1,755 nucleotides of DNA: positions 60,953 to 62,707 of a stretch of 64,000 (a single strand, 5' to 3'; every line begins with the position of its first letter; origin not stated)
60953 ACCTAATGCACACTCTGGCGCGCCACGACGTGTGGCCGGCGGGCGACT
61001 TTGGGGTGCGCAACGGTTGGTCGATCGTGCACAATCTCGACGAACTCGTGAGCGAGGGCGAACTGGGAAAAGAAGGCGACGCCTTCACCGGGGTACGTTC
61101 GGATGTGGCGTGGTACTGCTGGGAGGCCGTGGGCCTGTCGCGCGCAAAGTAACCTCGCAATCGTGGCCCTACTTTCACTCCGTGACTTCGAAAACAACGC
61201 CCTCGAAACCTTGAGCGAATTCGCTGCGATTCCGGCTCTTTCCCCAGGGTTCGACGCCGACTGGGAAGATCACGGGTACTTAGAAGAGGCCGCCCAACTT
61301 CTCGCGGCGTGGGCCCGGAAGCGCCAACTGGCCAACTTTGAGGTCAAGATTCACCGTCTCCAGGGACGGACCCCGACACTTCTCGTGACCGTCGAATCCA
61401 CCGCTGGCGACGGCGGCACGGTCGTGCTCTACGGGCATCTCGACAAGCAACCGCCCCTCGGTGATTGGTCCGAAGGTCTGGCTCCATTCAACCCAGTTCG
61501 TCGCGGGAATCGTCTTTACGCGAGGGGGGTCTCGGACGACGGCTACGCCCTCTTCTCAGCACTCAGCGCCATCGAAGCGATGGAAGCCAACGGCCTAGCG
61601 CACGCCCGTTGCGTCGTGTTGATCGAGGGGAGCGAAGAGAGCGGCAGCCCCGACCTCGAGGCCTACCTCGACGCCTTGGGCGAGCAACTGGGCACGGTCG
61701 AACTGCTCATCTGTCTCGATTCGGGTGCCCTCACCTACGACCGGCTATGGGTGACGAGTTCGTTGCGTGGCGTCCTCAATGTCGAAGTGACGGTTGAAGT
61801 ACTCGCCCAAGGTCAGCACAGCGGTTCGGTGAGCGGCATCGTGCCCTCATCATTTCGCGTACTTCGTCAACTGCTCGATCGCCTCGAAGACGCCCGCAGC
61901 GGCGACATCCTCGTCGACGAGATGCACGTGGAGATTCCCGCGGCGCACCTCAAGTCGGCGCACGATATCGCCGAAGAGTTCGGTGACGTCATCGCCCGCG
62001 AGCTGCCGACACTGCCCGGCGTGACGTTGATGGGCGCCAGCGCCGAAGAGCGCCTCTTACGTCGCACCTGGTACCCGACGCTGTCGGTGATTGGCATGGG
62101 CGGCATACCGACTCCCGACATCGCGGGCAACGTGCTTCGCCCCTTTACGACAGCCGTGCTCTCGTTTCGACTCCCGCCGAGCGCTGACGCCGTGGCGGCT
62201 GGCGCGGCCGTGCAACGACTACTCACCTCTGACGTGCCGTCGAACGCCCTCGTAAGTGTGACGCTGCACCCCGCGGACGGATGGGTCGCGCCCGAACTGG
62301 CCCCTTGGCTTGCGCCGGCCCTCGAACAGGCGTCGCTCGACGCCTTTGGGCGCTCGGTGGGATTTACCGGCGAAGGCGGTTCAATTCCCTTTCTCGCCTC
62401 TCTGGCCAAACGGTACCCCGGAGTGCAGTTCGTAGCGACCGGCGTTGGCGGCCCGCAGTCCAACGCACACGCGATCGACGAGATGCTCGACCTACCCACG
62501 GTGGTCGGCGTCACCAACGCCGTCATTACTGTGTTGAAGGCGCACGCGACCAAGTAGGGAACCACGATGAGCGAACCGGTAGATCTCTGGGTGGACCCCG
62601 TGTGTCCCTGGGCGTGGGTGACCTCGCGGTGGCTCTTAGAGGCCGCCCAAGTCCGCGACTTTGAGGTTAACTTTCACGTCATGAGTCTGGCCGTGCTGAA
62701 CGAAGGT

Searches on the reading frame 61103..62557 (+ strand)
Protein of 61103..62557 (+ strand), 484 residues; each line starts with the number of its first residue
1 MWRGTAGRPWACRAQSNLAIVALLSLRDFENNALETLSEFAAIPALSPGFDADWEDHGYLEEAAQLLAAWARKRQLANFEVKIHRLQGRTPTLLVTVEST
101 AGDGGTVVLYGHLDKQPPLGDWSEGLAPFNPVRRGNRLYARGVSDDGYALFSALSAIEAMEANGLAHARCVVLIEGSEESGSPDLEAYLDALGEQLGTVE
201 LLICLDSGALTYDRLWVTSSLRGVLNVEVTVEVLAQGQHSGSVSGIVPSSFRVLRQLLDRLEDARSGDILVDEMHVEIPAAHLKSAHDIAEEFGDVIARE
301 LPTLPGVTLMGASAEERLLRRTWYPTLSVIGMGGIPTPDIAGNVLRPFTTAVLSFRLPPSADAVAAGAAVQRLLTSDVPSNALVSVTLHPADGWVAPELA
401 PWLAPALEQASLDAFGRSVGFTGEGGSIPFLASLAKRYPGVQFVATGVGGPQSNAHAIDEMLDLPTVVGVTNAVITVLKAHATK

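Call 8: search_protein_families(library=pfam, proteins=[window:61103-62557:+])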
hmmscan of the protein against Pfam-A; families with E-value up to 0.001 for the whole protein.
window:61103-62557:+ (484 aa): 2 families
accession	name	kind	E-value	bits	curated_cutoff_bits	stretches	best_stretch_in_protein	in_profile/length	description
PF01546.33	Peptidase_M20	-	2.8e-16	60.5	24.6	1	108-475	1-201/206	Peptidase family M20/M25/M40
PF07687.19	M20_dimer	-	9.6e-05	22.7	21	1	221-377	3-102/107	Peptidase dimerisation domain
